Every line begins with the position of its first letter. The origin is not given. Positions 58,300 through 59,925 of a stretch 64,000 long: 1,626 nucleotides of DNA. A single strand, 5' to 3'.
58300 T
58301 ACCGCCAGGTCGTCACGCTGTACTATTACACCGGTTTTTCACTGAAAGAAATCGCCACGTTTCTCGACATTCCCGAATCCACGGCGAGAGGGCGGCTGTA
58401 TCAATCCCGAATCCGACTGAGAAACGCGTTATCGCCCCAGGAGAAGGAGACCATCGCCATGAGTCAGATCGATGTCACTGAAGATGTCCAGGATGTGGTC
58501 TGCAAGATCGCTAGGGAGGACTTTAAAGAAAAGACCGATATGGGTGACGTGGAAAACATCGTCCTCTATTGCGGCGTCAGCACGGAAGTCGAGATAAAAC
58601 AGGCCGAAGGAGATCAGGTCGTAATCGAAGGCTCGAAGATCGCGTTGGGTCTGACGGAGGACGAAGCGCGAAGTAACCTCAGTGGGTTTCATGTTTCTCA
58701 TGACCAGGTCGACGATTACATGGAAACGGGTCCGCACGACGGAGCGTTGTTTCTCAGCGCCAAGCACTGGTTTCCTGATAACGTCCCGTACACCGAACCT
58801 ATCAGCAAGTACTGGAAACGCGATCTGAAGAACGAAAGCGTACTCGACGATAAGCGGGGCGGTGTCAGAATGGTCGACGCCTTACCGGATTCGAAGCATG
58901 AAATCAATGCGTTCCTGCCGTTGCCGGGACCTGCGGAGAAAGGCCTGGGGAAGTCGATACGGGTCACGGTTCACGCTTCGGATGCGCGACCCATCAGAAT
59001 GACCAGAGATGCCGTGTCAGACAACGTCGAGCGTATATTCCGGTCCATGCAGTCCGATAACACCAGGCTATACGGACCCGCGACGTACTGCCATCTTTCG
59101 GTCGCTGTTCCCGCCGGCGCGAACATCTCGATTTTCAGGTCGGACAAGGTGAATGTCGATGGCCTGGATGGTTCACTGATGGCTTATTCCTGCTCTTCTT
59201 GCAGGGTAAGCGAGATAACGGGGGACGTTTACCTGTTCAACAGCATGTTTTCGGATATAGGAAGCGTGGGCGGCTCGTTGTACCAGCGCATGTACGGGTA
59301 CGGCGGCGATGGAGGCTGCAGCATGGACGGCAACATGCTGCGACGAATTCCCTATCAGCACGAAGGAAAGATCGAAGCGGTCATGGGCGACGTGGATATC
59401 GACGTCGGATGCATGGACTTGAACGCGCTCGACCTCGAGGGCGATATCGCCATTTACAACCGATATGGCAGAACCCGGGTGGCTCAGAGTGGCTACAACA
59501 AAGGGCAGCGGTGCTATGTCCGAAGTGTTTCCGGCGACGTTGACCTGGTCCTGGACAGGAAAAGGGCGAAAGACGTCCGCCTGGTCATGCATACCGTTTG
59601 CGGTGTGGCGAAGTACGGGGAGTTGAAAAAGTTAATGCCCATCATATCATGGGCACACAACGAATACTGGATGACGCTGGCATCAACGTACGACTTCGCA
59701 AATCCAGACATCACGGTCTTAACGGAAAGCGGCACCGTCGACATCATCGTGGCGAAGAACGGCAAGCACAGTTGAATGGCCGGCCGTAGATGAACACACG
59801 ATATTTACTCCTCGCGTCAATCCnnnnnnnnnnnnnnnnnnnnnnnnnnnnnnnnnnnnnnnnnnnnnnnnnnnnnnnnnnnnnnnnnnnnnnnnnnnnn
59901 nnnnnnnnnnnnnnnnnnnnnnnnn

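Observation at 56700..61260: Lower-GC accessory island between lipA/redoxin and the ABC/comEC genes: TA pair + ECF-sigma fusion + TonB-like protein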

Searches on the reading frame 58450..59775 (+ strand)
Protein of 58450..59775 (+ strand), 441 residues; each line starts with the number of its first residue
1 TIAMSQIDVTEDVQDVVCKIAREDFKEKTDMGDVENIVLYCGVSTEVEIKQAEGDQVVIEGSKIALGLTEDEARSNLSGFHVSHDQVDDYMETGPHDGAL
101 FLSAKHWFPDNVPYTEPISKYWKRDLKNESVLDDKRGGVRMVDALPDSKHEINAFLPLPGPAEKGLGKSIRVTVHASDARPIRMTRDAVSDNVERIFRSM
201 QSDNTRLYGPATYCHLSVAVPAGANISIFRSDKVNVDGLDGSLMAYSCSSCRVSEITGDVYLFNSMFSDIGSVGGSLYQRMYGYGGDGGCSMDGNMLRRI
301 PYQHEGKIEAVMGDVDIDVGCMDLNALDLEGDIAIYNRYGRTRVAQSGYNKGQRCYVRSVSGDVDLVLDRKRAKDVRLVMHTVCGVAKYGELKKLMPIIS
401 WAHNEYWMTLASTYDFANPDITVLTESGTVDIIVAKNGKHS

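Call 9: search_protein_families(library=pfam, proteins=[window:58450-59775:+], max_evalue=10)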
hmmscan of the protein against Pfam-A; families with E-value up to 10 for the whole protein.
window:58450-59775:+ (441 aa): 1 family
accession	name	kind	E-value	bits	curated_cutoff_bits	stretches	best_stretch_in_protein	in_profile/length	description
PF13349.12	DUF4097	-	0.04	13.7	22.9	1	306-366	178-246/247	Toastrack DUF4097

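Call 36: predict_structure(alignment_id=A2)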
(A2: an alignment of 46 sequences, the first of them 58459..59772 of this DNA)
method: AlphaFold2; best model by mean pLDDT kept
length: 438 residues; sequences in the alignment: 46
mean_pLDDT: 83.3   pTM: 0.85
mean pLDDT of the five models: 83.3, 82.9, 82.4, 76.7, 76.5
residues with pLDDT >= 90: 220; 70-90: 125; 50-70: 73; < 50: 20
segments of 3 or more residues with pLDDT < 50: 1-12, 281-284, 436-438
pLDDT, mean of each block of 10 residues (from residue 1): 40 72 94 95 95 96 88 93 95 88 60 86 69 72 69 72 94 83 63 59 75 96 94 96 92 95 92 86 53 66 92 90 93 93 76 93 89 92 88 90 90 92 93 60
secondary structure, 60 per line:
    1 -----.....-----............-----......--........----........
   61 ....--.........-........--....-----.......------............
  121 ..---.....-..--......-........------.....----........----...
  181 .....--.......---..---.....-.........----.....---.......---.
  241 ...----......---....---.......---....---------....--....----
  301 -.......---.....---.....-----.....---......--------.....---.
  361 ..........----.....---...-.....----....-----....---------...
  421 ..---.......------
elements in order: H6-10 E16-27 E33-38 E41-48 E53-64 H67-75 E77-84 H87-90 E96-102 E109-114 H115-122 H126-130 H138-141 H143-150 H157-161 E166-173 E178-182 H188-194 E203-207 E209-217 E222-226 E230-236 E240-243 E248-253 E257-260 E264-270 E274-277 E287-290 E293-296 E302-308 E312-316 E320-324 E330-334 E338-343 E352-356 E360-366 H367-370 E375-379 E383-385 H387-391 E396-399 E405-408 E418-422 E426-432

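Call 39: fold_search(model_id=the predicted structure, library=pdb)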
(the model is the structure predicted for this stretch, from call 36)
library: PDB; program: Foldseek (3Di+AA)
matches with E <= 10: 67; with E <= 0.001: 1
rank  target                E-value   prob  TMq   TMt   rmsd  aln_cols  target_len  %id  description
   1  4qrk                  1.6e-05  1.00  0.18  0.32  12.3       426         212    6  Crystal structure of a putative cell adhesion protein (CLOSPO_03726) from Clostridium sporogenes ATCC 15579 at 1.95 A re (released 2014-07-23)
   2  3lyc_N                1.3e-02  0.85  0.23  0.36  12.8       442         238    7  Crystal structure of Putative pectinase (YP_001304412.1) from Parabacteroides distasonis ATCC 8503 at 2.30 A resolutio (released 2010-03-16)
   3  3jx8_D                1.3e-02  0.85  0.23  0.37  12.9       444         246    8  Crystal structure of Putative lipid binding protein (YP_001304415.1) from Parabacteroides distasonis ATCC 8503 at 2.16 (released 2009-11-10)
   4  3pet_A                1.4e-02  0.97  0.28  0.47  10.0       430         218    7  Crystal structure of a putative adhesin (BF0245) from Bacteroides fragilis NCTC 9343 at 2.07 A resolution (released 2011-02-09)
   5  3lyc_A                1.5e-02  0.84  0.23  0.35  12.1       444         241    7  Crystal structure of Putative pectinase (YP_001304412.1) from Parabacteroides distasonis ATCC 8503 at 2.30 A resolutio (released 2010-03-16)
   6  3lyc_F                2.8e-02  0.60  0.19  0.30  13.2       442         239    6  Crystal structure of Putative pectinase (YP_001304412.1) from Parabacteroides distasonis ATCC 8503 at 2.30 A resolutio (released 2010-03-16)
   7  4opw_A                3.2e-02  0.75  0.24  0.38  11.1       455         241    7  Crystal structure of a putative adhesin (PARMER_02777) from Parabacteroides merdae ATCC 43184 at 1.75 A resolution (released 2014-04-02)
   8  3lyc_J                3.7e-02  0.75  0.26  0.40  10.3       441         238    7  Crystal structure of Putative pectinase (YP_001304412.1) from Parabacteroides distasonis ATCC 8503 at 2.30 A resolutio (released 2010-03-16)
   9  3jx8_A                4.5e-02  0.25  0.17  0.25  14.3       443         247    8  Crystal structure of Putative lipid binding protein (YP_001304415.1) from Parabacteroides distasonis ATCC 8503 at 2.16 (released 2009-11-10)
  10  3lyc_B                5.2e-02  0.72  0.26  0.41  11.7       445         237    8  Crystal structure of Putative pectinase (YP_001304412.1) from Parabacteroides distasonis ATCC 8503 at 2.30 A resolutio (released 2010-03-16)
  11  4opw_B                8.4e-02  0.33  0.19  0.28  13.3       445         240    6  Crystal structure of a putative adhesin (PARMER_02777) from Parabacteroides merdae ATCC 43184 at 1.75 A resolution (released 2014-04-02)
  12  3lyc_P                1.2e-01  0.44  0.23  0.37  11.7       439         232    8  Crystal structure of Putative pectinase (YP_001304412.1) from Parabacteroides distasonis ATCC 8503 at 2.30 A resolutio (released 2010-03-16)
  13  3lyc_D                1.7e-01  0.30  0.22  0.32  12.5       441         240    8  Crystal structure of Putative pectinase (YP_001304412.1) from Parabacteroides distasonis ATCC 8503 at 2.30 A resolutio (released 2010-03-16)
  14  7muc_AM               2.2e-01  0.13  0.18  0.22  13.2       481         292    5  Legionella pneumophila Dot/Icm T4SS C1 Reconstruction (released 2021-10-06)
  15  3lyc_L                4.0e-01  0.16  0.21  0.33  14.9       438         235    8  Crystal structure of Putative pectinase (YP_001304412.1) from Parabacteroides distasonis ATCC 8503 at 2.30 A resolutio (released 2010-03-16)
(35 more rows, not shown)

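Call 43: search_protein_families(library=pfam, alignment_id=A2, max_evalue=1)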
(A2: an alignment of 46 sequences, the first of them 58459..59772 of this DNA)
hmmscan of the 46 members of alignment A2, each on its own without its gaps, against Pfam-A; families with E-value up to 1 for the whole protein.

A. member 1, window:58459-59772:+ (438 aa): 1 family
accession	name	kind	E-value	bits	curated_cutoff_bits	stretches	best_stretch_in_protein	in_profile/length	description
PF13349.12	DUF4097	-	0.039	13.7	22.9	0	303-363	178-246/247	Toastrack DUF4097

B. families by the number of members that match (of 46 scanned): 25 families
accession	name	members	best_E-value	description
PF04542.20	Sigma70_r2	41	4.2e-15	Sigma-70 region 2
PF08281.18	Sigma70_r4_2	41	1.9e-14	Sigma-70, region 4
PF04545.22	Sigma70_r4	41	2.1e-10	Sigma-70, region 4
PF07638.17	Sigma70_ECF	41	2.3e-08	ECF sigma factor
PF13384.12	HTH_23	31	0.00011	Homeodomain-like domain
PF04297.20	UPF0122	20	0.026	Putative helix-turn-helix protein, YlxM / p13 like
PF13349.12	DUF4097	18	0.0004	Toastrack DUF4097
PF14493.12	HTH_40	10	0.0082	Helix-turn-helix domain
PF06056.18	Terminase_5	9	0.0074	Putative ATPase subunit of terminase (gpP-like)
PF05195.22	AMP_N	7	0.12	Aminopeptidase P, N-terminal domain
PF20432.4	Xre-like-HTH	5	0.048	Antitoxin Xre-like helix-turn-helix domain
PF00012.26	HSP70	4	0.049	Hsp70 protein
PF00196.25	GerE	4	0.062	Bacterial regulatory proteins, luxR family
PF22744.3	Toast-rack_PspC-Cterm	3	0.012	ToastRack found in some PspC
PF23519.1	Microp_apicomplexa_10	3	0.05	Apicomplexa microprotein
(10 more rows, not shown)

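Call 44: search_solved_structures(query=A2, max_evalue=10)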
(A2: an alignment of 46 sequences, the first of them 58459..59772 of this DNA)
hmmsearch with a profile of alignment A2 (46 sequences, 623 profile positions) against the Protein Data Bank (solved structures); distinct sequences matched with E-value up to 10: 35.
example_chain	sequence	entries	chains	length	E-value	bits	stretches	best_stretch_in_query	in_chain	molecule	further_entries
8z6g_B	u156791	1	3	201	1e-25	93.5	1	1-188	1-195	RNA polymerase sigma factor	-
6in7_B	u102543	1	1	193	7.5e-25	90.7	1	4-186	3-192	RNA polymerase sigma-H factor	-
1or7_A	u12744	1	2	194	6.7e-22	80.9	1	8-176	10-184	RNA polymerase sigma-E factor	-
6jbq_F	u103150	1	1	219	9.2e-22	80.5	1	8-176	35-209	ECF RNA polymerase sigma-E factor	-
5wuq_A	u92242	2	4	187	2.2e-21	79.2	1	10-180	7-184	ECF RNA polymerase sigma factor SigW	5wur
9m9d_F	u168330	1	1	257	2.8e-17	65.6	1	23-182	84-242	ECF RNA polymerase sigma factor SigE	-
9m9e_F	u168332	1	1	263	3e-17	65.5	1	23-182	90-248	ECF RNA polymerase sigma factor SigE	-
9m98_F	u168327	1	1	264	3e-17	65.5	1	23-182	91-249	ECF RNA polymerase sigma factor SigE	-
4cxf_A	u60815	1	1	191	6.1e-17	64.5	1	13-180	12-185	RNA POLYMERASE SIGMA FACTOR CNRH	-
6jcy_F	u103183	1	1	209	1.1e-16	63.7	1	35-182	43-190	ECF RNA polymerase sigma factor SigH,ECF RNA polymerase sigma factor SigE,ECF RNA polymera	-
5zx2_F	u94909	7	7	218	5.2e-15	58.1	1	35-182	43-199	ECF RNA polymerase sigma factor SigH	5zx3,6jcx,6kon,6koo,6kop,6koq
2mao_A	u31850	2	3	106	6.3e-12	48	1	8-89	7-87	RNA polymerase sigma factor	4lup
2map_A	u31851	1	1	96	7.6e-12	47.7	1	8-88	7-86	RNA polymerase sigma factor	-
5or5_A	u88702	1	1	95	7.4e-11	44.4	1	8-88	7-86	ECF RNA polymerase sigma-E factor,ECF RNA polymerase sigma factor SigW,ECF RNA polymerase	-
6dv9_F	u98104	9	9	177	3.6e-09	38.9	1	35-177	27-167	ECF RNA polymerase sigma factor SigL | RNA polymerase sigma factor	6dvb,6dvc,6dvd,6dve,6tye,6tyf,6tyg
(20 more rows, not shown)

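Call 65: search_protein_representatives(alignment_id=A3)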
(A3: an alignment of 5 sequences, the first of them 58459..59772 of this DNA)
Query: 5 sequences, 436 profile positions. Proteins with E-value up to 0.001 (for the whole library): 110; up to 1e-10: 90; up to 1e-30: 46. The best 110 are listed.
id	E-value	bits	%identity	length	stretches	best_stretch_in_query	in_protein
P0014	2.1e-225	765.0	-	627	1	1-436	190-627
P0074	1.4e-101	356.9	-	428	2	229-436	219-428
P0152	1.5e-92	327.2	-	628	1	1-429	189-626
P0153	7.1e-86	305.2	-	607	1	1-428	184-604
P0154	7.5e-80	285.4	-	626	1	1-428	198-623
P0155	1.5e-78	281.1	-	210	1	225-433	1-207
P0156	3.3e-71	256.9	-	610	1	1-385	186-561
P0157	6.1e-70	252.7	-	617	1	1-428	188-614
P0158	1.7e-69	251.3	-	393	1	36-428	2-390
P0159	2.9e-64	234.0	-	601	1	1-390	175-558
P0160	3.5e-64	233.7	-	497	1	1-428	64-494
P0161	2.1e-63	231.1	-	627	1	1-407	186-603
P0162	1.8e-62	228.1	-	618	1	1-427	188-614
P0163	4.5e-62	226.8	-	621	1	2-407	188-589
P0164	4.7e-62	226.7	-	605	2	153-431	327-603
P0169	6.7e-56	206.4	-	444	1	1-404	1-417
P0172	5.2e-55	203.5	-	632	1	3-428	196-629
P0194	6.6e-32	127.4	-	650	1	1-366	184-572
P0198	1.8e-29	119.4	-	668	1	7-382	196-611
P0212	1.9e-19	86.3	-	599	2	201-426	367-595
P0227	2.6e-14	69.4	-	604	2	185-425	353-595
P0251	2.0e-05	40.1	-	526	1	212-407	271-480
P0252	2.1e-05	40.0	-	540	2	211-384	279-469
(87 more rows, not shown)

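Call 66: search_protein_families(library=pfam, proteins=[P0152, P0161, P0172, P0194, P0198, P0212, P0227, P0251, P0252, P0169], max_evalue=0.01)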
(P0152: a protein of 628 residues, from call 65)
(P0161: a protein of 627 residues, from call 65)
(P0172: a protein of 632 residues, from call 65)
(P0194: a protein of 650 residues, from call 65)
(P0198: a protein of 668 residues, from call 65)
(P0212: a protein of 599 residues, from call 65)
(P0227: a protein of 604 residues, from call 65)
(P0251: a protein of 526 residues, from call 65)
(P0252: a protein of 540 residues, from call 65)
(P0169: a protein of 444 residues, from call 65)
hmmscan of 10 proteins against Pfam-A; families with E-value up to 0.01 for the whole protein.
P0152 (628 aa): 7 families
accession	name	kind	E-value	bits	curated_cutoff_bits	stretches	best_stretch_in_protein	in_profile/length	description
PF08281.18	Sigma70_r4_2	-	3.5e-17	62.2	25.7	1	124-175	3-54/54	Sigma-70, region 4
PF04542.20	Sigma70_r2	-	3.1e-12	46.5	24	1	26-92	1-69/71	Sigma-70 region 2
PF04545.22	Sigma70_r4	-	5.5e-07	29.4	24.1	1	128-177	1-50/50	Sigma-70, region 4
PF07638.17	Sigma70_ECF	-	5.8e-06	26.8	21.1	1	9-177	5-181/185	ECF sigma factor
PF08402.16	TOBE_2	-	0.00063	20.3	21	0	209-259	21-74/76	TOBE domain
PF13384.12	HTH_23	-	0.0075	16.5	24.6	0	137-166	7-36/50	Homeodomain-like domain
PF13518.12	HTH_28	-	0.0099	16.4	25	0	137-169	2-34/52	Helix-turn-helix domain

P0161 (627 aa): 8 families
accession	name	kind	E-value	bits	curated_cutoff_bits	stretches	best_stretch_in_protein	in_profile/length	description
PF08281.18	Sigma70_r4_2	-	1.3e-14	54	25.7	1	120-172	2-54/54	Sigma-70, region 4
PF04542.20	Sigma70_r2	-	5.6e-12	45.7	24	1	27-91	1-67/71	Sigma-70 region 2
PF04545.22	Sigma70_r4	-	5.2e-08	32.7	24.1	1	126-174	2-50/50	Sigma-70, region 4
PF13518.12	HTH_28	-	0.00063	20.2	25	1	134-163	2-31/52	Helix-turn-helix domain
PF07638.17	Sigma70_ECF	-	0.00083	19.7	21.1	1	10-176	5-183/185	ECF sigma factor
PF13412.12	HTH_24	-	0.0019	18.2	21.9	1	146-166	19-39/48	Winged helix-turn-helix DNA-binding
PF13384.12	HTH_23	-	0.0048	17.1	24.6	0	136-164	9-37/50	Homeodomain-like domain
PF13936.12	HTH_38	-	0.0058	16.8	27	0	134-165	11-41/44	Helix-turn-helix domain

P0172 (632 aa): 4 families
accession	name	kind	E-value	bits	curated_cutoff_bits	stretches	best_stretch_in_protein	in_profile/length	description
PF08281.18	Sigma70_r4_2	-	4.5e-15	55.5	25.7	1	123-174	3-54/54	Sigma-70, region 4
PF04542.20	Sigma70_r2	-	2.2e-14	53.4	24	1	26-91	1-68/71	Sigma-70 region 2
PF07638.17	Sigma70_ECF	-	5.4e-07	30.1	21.1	1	9-178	5-183/185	ECF sigma factor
PF04545.22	Sigma70_r4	-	1.1e-06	28.4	24.1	1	129-175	3-49/50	Sigma-70, region 4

P0194 (650 aa): 3 families
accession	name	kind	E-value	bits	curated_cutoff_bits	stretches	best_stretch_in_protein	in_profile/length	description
PF08281.18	Sigma70_r4_2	-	1.6e-11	44.1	25.7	1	120-171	3-54/54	Sigma-70, region 4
PF04542.20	Sigma70_r2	-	1.5e-10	41.1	24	1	25-92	1-70/71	Sigma-70 region 2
PF04545.22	Sigma70_r4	-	8.2e-06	25.7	24.1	1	124-173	1-50/50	Sigma-70, region 4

P0198 (668 aa): 3 families
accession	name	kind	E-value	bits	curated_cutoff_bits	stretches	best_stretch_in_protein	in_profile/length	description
PF08281.18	Sigma70_r4_2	-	1.2e-10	41.3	25.7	1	125-176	3-54/54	Sigma-70, region 4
PF04542.20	Sigma70_r2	-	1.1e-09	38.4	24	1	27-92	1-68/71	Sigma-70 region 2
PF04545.22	Sigma70_r4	-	1.6e-07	31.2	24.1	1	130-177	2-49/50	Sigma-70, region 4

P0212 (599 aa): 6 families
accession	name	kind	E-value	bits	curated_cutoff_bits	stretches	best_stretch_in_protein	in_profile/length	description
PF08281.18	Sigma70_r4_2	-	1.2e-15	57.4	25.7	1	117-170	1-54/54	Sigma-70, region 4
PF04542.20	Sigma70_r2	-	2e-11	43.9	24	1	22-86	2-68/71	Sigma-70 region 2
PF04545.22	Sigma70_r4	-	1.7e-08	34.3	24.1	1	125-172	3-50/50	Sigma-70, region 4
PF07638.17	Sigma70_ECF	-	0.00025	21.5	21.1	1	126-175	135-184/185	ECF sigma factor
PF13384.12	HTH_23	-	0.0024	18.1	24.6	1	131-166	6-41/50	Homeodomain-like domain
PF13518.12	HTH_28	-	0.0026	18.3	25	0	131-167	1-37/52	Helix-turn-helix domain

P0227 (604 aa): 6 families
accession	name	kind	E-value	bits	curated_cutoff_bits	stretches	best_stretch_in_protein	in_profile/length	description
PF04542.20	Sigma70_r2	-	5e-16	58.7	24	1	21-87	1-69/71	Sigma-70 region 2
PF08281.18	Sigma70_r4_2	-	4.8e-15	55.4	25.7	1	126-177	3-54/54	Sigma-70, region 4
PF04545.22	Sigma70_r4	-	7e-11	41.9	24.1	1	130-179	1-50/50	Sigma-70, region 4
PF07638.17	Sigma70_ECF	-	0.00021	21.7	21.1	1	12-180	13-182/185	ECF sigma factor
PF04297.20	UPF0122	-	0.00099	19.8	22.7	1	128-204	12-90/101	Putative helix-turn-helix protein, YlxM / p13 like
PF13412.12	HTH_24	-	0.0029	17.6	21.9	1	149-170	17-38/48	Winged helix-turn-helix DNA-binding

P0251 (526 aa): 0 families

P0252 (540 aa): 0 families

P0169 (444 aa): 1 family
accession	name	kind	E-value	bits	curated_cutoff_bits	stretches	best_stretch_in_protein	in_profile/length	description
PF13349.12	DUF4097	-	0.0057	16.5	22.9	0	256-398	98-212/247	Toastrack DUF4097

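Call 67: list_cluster_members(proteins=[P0152, P0153, P0154, P0161, P0172, P0194, P0198, P0212, P0227, P0251])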
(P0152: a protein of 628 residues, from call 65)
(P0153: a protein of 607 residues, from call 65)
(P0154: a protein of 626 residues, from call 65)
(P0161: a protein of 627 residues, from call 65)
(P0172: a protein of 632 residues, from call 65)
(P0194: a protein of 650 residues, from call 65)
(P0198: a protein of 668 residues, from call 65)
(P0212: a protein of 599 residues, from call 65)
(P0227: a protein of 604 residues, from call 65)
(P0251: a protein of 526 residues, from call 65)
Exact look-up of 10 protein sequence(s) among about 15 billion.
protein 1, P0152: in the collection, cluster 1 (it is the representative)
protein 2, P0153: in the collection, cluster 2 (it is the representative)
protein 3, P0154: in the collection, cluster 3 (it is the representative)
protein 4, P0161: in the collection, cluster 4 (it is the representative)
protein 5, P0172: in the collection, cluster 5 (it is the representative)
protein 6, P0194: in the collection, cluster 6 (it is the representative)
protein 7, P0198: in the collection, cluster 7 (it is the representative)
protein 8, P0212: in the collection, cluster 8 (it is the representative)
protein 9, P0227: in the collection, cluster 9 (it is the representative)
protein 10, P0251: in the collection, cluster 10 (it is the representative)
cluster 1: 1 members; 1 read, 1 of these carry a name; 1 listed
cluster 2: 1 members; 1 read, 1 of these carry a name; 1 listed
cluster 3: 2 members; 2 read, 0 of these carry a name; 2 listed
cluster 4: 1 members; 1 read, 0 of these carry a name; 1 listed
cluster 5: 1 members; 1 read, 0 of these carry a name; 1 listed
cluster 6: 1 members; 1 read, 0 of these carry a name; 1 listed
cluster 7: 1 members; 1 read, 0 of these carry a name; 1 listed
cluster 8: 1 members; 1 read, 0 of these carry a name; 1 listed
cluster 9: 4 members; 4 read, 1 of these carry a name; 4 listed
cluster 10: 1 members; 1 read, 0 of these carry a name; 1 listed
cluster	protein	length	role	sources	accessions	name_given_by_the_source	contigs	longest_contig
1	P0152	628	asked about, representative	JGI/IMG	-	RNA polymerase sigma-70 factor (ECF subfamily)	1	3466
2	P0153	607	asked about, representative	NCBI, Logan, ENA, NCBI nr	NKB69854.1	MAG: sigma-70 family RNA polymerase sigma factor [Candidatus Latescibacteria bacterium] | sigma-70 family RNA polymerase sigma factor [Candidatus Latescibacterota bacterium]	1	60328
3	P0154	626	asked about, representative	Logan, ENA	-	-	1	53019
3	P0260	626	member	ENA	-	-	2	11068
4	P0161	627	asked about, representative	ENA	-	-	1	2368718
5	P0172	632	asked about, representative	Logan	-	-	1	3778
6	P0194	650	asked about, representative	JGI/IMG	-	-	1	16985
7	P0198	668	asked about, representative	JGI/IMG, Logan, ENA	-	-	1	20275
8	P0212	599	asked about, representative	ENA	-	-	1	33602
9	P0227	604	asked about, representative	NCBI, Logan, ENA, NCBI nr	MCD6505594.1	sigma-70 family RNA polymerase sigma factor [Candidatus Poribacteria bacterium]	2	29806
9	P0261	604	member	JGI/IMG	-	-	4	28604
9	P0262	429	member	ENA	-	-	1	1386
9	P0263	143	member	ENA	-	-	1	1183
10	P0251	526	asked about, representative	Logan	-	-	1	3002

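Call 69: find_encoding_contigs(protein=P0153, flank=8000, max_places=2)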
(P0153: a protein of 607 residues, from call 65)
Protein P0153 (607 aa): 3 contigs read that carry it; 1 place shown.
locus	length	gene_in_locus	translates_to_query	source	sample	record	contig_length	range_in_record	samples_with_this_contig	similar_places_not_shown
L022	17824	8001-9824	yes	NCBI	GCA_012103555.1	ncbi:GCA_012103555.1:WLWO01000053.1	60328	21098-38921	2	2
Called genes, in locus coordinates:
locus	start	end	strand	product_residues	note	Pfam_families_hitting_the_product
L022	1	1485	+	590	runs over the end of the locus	-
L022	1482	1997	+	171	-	PF01969:Ni_insertion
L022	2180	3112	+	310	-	PF13407:Peripla_BP_4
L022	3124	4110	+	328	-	PF02653:BPD_transp_2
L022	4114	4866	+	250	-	PF00005:ABC_tran, PF13304:AAA_21 (faint)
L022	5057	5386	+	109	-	PF04993:TfoX_N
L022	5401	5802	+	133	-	PF00903:Glyoxalase, PF22677:Ble-like_N (weak)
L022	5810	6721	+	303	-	-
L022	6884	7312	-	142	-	PF01850:PIN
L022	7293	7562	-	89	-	-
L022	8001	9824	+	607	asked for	PF04542:Sigma70_r2, PF04545:Sigma70_r4, PF08281:Sigma70_r4_2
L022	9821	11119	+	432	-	PF14684:Tricorn_C1, PF03572:Peptidase_S41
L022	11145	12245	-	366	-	PF01053:Cys_Met_Meta_PP (weak)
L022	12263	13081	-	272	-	PF17829:GH115_C (faint)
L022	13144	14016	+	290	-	PF05721:PhyH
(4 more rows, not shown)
